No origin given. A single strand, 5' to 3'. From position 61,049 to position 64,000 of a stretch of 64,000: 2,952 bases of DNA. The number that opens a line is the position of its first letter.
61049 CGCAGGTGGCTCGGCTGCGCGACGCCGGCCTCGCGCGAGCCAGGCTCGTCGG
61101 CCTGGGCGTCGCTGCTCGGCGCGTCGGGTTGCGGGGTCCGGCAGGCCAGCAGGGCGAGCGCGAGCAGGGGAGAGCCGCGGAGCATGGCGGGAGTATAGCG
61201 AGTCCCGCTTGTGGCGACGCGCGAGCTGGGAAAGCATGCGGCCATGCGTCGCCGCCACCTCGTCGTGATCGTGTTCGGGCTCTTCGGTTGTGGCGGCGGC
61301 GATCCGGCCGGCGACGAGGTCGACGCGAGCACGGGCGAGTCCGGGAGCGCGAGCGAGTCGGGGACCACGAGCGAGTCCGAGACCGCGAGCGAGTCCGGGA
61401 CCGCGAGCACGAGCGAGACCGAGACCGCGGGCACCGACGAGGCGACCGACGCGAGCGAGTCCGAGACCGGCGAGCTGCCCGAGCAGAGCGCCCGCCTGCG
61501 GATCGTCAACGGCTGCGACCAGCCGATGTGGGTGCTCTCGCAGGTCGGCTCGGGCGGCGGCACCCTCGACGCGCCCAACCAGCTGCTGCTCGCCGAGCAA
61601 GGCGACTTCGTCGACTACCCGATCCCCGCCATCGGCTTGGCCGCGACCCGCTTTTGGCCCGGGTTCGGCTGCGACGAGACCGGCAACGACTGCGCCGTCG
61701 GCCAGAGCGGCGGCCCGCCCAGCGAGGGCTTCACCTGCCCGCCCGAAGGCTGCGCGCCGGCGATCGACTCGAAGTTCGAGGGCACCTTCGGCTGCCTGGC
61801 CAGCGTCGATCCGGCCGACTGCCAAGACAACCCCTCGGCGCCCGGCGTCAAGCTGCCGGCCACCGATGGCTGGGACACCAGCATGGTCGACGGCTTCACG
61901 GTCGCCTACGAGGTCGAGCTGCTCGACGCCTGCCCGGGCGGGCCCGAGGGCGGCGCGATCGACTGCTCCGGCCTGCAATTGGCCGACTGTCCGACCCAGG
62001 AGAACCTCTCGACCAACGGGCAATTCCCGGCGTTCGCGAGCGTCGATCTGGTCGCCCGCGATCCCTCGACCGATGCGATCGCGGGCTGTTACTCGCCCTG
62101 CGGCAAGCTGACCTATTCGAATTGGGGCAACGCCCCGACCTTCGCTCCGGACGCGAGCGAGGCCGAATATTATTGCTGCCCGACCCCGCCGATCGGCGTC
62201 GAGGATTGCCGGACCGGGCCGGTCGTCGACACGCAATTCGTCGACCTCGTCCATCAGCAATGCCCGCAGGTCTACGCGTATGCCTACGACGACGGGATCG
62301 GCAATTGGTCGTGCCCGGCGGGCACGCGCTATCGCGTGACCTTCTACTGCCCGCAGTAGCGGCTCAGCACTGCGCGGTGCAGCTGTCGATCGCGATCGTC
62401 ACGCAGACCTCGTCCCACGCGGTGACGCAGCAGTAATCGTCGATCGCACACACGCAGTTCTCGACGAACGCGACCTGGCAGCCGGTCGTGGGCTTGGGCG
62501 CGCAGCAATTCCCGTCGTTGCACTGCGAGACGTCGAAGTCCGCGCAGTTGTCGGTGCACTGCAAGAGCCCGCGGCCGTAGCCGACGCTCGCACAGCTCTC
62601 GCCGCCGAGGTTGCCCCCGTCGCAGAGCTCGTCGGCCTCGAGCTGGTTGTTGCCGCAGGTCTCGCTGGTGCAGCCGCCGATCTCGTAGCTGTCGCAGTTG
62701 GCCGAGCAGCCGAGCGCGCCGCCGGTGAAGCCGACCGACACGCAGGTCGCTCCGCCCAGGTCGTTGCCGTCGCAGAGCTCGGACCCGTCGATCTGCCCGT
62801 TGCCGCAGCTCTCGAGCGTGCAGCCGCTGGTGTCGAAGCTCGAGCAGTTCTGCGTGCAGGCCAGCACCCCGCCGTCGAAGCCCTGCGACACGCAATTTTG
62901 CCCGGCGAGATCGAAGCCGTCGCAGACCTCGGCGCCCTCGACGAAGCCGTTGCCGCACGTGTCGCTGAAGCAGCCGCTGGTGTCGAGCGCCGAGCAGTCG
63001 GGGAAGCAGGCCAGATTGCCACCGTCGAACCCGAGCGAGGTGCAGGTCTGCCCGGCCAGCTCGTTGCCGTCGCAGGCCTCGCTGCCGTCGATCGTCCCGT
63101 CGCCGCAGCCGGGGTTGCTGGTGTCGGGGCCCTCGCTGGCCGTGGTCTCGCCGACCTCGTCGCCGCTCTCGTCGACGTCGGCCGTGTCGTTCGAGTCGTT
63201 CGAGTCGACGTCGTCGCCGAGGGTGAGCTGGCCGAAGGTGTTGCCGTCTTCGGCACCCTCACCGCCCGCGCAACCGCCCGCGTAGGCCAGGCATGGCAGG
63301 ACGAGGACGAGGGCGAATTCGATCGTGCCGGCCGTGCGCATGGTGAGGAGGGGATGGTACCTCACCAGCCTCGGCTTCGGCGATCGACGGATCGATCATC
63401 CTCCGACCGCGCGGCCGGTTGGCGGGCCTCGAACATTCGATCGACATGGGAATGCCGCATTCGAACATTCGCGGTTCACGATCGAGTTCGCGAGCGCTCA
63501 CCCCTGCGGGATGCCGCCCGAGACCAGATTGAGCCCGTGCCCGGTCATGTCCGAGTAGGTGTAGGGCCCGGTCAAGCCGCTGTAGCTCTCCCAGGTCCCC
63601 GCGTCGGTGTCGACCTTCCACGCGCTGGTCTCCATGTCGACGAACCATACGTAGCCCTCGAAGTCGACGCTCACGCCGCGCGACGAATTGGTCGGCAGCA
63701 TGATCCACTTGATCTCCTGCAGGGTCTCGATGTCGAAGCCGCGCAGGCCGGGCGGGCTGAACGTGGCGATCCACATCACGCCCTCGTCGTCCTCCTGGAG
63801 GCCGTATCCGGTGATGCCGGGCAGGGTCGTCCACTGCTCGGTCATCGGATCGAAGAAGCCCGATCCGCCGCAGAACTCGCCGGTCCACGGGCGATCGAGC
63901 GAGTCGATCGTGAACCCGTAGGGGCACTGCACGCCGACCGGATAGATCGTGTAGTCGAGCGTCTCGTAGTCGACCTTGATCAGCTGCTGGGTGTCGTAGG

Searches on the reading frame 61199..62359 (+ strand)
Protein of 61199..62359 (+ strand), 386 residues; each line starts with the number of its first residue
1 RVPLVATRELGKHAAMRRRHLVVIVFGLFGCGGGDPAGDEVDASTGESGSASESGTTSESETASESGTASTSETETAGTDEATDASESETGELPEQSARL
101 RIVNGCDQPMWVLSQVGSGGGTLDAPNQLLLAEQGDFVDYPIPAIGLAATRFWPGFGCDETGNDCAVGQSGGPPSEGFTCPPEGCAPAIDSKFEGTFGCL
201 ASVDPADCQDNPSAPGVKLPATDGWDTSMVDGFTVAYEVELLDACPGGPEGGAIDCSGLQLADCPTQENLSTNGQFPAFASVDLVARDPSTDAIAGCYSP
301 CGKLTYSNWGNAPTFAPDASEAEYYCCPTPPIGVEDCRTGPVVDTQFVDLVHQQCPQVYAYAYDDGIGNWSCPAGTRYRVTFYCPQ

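Call 86: search_protein_families(library=pfam, proteins=[window:61199-62359:+], max_evalue=0.001)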
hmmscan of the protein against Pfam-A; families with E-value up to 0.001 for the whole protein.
window:61199-62359:+ (386 aa): 1 family
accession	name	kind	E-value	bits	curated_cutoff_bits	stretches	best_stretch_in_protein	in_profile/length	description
PF00314.23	Thaumatin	-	1.8e-12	47.8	27.4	1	219-382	92-207/209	Thaumatin family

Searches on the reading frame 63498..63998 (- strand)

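Call 86: search_protein_families(library=pfam, proteins=[window:63498-63998:-], max_evalue=0.001)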
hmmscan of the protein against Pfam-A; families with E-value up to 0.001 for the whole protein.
window:63498-63998:- (166 aa): 1 family
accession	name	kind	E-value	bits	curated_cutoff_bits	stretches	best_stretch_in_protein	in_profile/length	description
PF07494.17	Reg_prop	-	0.0006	20.1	20.4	0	66-80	9-23/24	Two component regulator propeller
